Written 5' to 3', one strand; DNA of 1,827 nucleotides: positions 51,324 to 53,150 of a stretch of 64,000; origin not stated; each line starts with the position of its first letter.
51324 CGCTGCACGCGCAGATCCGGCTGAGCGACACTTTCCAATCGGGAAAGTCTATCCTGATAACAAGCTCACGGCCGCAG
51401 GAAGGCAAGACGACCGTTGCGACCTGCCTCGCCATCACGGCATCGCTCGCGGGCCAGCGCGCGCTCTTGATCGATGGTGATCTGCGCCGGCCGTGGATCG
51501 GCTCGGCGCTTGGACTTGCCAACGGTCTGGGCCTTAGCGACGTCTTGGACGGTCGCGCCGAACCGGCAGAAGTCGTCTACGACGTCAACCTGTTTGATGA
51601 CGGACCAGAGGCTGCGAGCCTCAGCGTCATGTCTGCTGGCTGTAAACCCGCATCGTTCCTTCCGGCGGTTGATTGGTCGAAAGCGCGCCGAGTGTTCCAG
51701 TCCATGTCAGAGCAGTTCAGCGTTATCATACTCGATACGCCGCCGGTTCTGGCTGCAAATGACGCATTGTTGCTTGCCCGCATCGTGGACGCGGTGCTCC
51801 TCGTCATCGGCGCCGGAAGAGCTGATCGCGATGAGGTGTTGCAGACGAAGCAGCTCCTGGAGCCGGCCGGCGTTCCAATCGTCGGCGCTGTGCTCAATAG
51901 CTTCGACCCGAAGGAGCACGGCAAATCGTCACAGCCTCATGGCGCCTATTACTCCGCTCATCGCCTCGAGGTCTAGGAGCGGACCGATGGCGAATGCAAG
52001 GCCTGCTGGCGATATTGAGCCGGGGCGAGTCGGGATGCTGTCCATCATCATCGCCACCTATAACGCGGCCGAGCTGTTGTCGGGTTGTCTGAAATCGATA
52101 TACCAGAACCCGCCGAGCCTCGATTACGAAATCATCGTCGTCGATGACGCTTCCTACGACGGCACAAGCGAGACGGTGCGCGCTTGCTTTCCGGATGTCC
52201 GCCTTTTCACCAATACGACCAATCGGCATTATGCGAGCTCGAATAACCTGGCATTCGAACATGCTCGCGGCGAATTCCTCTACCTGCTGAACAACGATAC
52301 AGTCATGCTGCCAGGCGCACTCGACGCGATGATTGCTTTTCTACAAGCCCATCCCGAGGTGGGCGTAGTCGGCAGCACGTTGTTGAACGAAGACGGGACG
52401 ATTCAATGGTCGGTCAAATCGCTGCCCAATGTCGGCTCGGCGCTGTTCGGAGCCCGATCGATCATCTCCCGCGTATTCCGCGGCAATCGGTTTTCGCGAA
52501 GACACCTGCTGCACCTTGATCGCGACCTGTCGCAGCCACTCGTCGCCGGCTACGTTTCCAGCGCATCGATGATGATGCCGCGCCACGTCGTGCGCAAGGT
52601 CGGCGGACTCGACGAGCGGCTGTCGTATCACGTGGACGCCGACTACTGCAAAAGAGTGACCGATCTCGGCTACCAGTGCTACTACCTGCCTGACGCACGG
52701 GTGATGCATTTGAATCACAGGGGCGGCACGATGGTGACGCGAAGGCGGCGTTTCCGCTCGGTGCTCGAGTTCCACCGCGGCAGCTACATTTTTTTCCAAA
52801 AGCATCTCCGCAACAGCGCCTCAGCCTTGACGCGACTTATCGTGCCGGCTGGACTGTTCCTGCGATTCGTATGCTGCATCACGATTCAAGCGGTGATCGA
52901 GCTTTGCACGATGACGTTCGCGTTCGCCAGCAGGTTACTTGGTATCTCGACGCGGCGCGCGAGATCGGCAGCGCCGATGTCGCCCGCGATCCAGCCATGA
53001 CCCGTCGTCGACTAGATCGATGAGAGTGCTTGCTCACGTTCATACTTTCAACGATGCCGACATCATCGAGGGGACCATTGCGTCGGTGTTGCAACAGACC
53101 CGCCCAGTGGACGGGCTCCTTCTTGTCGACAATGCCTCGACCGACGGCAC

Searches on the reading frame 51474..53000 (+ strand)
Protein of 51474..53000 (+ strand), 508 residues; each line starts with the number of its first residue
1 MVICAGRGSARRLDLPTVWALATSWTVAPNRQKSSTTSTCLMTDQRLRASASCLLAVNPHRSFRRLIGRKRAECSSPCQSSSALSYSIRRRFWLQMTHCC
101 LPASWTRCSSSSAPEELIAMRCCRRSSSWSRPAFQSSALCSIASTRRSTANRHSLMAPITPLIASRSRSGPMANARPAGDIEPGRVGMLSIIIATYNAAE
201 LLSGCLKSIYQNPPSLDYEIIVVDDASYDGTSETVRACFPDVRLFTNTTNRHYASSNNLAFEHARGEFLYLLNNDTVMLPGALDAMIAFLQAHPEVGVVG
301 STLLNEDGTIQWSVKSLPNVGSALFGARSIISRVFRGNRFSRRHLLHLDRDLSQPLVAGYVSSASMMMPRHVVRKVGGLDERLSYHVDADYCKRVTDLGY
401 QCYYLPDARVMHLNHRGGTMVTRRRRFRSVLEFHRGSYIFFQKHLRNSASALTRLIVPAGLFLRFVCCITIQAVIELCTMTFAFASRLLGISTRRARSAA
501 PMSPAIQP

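Call 93: search_protein_families(library=pfam, proteins=[window:51474-53000:+], max_evalue=0.0001)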
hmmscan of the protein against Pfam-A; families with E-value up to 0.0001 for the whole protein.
window:51474-53000:+ (508 aa): 3 families
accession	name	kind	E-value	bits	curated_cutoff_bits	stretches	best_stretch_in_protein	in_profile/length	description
PF00535.33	Glycos_transf_2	-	1.2e-27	97.3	23.3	1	190-349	1-140/168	Glycosyl transferase family 2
PF13641.12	Glyco_tranf_2_3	-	1.9e-15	58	27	1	189-428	3-226/230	Glycosyltransferase like family 2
PF10111.15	Glyco_tranf_2_2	-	1.6e-05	25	27.3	0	217-391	29-193/276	Glycosyltransferase like family 2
